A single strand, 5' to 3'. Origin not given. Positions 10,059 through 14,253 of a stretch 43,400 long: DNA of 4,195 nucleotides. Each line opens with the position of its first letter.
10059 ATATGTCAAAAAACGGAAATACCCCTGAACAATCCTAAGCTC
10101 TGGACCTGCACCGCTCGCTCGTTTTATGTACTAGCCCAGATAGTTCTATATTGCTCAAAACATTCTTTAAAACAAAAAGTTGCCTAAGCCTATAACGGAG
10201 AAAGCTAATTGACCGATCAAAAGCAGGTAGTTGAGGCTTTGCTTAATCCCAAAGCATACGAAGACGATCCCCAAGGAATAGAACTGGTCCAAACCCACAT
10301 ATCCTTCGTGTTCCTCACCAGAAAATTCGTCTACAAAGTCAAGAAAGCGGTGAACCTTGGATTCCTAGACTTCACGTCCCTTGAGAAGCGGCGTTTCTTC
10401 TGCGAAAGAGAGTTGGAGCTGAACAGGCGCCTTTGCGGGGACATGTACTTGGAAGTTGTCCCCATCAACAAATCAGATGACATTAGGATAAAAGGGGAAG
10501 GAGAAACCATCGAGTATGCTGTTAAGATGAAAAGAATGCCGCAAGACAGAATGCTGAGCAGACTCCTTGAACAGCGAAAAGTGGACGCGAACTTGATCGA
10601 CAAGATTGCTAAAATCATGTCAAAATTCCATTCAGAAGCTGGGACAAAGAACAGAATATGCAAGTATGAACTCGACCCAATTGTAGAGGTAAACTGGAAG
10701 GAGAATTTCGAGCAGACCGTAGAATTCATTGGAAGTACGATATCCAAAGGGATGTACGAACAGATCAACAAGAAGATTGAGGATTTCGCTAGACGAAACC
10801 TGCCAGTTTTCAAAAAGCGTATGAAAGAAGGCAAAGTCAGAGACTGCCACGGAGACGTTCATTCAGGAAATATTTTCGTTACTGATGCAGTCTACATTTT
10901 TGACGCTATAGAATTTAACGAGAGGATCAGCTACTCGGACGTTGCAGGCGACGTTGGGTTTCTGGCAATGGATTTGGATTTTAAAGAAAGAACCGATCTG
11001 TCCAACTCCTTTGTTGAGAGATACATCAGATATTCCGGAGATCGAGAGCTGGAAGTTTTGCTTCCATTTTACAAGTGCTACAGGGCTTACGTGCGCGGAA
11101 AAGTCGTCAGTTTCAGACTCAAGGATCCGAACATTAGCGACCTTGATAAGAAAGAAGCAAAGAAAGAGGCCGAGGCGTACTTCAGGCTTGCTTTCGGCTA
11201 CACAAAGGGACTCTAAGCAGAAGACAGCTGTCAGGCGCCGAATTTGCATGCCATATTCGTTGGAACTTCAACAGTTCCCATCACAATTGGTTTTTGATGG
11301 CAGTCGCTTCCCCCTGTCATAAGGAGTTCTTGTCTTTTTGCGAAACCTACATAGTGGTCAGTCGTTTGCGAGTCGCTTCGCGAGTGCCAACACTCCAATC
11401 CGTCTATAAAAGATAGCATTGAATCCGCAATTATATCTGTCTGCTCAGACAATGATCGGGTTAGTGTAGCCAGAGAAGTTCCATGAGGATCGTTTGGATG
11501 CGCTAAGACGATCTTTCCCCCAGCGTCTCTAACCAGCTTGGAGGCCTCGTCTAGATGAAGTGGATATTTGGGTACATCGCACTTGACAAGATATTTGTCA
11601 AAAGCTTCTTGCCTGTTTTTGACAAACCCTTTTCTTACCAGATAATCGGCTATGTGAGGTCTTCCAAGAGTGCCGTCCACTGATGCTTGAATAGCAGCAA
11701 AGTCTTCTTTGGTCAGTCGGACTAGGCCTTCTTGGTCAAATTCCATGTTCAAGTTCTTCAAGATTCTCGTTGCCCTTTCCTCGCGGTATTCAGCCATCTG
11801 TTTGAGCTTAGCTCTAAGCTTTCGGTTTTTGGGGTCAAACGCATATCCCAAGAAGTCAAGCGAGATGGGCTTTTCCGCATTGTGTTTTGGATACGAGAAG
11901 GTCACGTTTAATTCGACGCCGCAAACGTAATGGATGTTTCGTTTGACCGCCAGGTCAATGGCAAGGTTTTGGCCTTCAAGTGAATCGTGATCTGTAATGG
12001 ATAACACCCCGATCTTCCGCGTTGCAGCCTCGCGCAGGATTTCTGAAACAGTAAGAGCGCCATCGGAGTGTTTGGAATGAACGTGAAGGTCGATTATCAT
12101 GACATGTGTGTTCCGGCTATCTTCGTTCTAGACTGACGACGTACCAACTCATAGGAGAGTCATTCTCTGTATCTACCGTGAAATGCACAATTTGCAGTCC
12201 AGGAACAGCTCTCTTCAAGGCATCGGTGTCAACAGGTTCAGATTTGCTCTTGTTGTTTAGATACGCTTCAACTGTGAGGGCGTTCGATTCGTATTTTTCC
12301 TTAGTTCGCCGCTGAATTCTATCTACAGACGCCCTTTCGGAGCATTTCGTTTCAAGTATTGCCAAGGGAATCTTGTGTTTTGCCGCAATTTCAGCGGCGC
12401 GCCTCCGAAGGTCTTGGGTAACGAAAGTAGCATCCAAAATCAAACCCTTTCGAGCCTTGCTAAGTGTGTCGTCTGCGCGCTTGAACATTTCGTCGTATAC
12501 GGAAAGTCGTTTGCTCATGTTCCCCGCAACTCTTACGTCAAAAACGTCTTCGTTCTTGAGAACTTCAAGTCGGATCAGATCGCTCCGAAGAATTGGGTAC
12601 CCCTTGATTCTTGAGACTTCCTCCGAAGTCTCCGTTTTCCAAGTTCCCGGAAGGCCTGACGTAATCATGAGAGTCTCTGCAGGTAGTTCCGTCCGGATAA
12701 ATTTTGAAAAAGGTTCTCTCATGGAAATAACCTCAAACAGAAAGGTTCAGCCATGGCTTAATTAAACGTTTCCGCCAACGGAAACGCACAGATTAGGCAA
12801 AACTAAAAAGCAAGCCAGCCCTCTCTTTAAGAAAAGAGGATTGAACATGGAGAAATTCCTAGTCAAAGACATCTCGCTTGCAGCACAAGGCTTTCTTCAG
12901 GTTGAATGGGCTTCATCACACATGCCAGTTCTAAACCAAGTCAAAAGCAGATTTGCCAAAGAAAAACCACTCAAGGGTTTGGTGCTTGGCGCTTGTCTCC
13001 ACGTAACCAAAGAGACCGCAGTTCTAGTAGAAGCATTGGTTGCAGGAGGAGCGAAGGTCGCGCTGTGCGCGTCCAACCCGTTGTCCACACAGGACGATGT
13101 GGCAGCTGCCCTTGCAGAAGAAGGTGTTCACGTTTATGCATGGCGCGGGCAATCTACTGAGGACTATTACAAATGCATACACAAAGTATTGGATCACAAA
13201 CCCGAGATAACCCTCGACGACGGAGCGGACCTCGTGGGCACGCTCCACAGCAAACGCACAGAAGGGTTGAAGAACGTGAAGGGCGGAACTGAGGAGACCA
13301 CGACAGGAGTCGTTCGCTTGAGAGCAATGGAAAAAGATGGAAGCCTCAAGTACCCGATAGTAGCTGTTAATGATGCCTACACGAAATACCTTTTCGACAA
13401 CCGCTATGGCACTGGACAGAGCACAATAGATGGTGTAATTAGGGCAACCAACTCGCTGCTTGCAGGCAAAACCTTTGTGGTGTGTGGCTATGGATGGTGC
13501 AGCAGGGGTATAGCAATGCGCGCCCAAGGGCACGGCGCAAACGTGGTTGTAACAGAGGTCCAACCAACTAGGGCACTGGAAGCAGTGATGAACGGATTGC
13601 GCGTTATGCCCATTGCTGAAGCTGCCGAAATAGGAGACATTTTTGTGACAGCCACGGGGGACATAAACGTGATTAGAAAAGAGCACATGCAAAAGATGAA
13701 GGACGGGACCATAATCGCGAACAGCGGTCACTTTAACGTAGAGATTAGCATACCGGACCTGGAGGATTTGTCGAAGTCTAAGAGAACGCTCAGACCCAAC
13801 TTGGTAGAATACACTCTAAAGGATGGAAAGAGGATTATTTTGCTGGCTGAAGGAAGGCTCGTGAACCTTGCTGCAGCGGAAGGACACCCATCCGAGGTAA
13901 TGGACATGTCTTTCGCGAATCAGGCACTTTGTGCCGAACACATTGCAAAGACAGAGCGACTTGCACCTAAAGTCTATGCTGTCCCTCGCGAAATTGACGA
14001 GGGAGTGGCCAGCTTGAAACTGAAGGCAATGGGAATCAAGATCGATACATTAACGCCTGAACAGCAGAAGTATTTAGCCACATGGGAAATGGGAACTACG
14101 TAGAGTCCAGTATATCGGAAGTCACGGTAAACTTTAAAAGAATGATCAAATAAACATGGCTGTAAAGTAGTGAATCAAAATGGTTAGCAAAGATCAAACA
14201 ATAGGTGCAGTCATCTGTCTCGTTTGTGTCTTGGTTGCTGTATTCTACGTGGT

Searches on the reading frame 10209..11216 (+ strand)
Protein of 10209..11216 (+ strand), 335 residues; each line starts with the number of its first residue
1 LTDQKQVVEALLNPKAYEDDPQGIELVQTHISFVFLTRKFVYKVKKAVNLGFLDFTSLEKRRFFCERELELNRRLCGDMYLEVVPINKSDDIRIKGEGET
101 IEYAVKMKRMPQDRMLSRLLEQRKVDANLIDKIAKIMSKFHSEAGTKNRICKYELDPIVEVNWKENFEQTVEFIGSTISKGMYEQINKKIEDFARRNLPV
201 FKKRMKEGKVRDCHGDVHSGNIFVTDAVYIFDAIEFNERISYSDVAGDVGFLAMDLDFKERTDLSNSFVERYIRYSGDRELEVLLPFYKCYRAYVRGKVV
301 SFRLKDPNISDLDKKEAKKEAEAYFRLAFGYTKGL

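Call 56: search_protein_families(library=pfam, proteins=[window:10209-11216:+], max_evalue=0.00001)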
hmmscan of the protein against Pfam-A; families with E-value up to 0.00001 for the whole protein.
window:10209-11216:+ (335 aa): 0 families

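Call 102: search_protein_families(library=pfam, proteins=[window:10209-11216:+], max_evalue=0.01)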
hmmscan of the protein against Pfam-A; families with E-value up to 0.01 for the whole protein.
window:10209-11216:+ (335 aa): 1 family
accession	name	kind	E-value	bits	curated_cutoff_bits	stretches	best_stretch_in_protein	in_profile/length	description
PF01636.29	APH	-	0.00047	20.4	23.2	1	190-276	147-231/239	Phosphotransferase enzyme family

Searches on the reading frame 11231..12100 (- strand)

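Call 56: search_protein_families(library=pfam, proteins=[window:11231-12100:-], max_evalue=0.00001)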
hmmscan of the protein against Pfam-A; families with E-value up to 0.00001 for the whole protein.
window:11231-12100:- (289 aa): 1 family
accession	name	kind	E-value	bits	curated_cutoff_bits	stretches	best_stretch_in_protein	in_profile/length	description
PF02811.25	PHP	-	1.2e-10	42.5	26.4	1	4-91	1-71/164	PHP domain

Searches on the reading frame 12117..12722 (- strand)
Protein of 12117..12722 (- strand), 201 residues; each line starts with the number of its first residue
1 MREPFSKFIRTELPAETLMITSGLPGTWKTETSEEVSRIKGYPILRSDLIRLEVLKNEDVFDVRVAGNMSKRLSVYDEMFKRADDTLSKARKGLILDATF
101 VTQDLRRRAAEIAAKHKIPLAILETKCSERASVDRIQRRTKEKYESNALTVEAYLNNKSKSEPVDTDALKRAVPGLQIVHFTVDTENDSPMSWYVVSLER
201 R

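Call 102: search_protein_families(library=pfam, proteins=[window:12117-12722:-], max_evalue=0.01)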
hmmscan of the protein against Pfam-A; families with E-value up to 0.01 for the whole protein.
window:12117-12722:- (201 aa): 4 families
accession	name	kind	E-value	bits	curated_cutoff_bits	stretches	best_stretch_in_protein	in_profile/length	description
PF13671.12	AAA_33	-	5.4e-16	59.6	27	1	18-150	1-129/143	AAA domain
PF13207.12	AAA_17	-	0.00011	22.9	27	1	23-143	2-127/136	AAA domain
PF13238.12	AAA_18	-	0.0046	17.9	29.4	1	21-147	3-119/128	AAA domain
PF01591.24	6PF2K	-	0.0058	16.4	27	0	18-137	15-143/223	6-phosphofructo-2-kinase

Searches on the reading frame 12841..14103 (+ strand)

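Call 56: search_protein_families(library=pfam, proteins=[window:12841-14103:+], max_evalue=0.00001)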
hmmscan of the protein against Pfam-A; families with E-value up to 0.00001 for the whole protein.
window:12841-14103:+ (420 aa): 4 families
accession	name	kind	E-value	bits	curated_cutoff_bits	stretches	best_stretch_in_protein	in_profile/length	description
PF05221.23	AdoHcyase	-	9e-69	232.3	25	2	6-137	2-138/299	S-adenosyl-L-homocysteine hydrolase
PF00670.27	AdoHcyase_NAD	-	6.7e-52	176.3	27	1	187-347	1-161/162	S-adenosyl-L-homocysteine hydrolase, NAD binding domain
PF07991.19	KARI_N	-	5.3e-07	29.8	20.6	1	207-302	2-101/165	Acetohydroxy acid isomeroreductase, NADPH-binding domain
PF02826.25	2-Hacid_dh_C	-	1.9e-06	27.8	25.1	1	205-296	32-127/178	D-isomer specific 2-hydroxyacid dehydrogenase, NAD binding domain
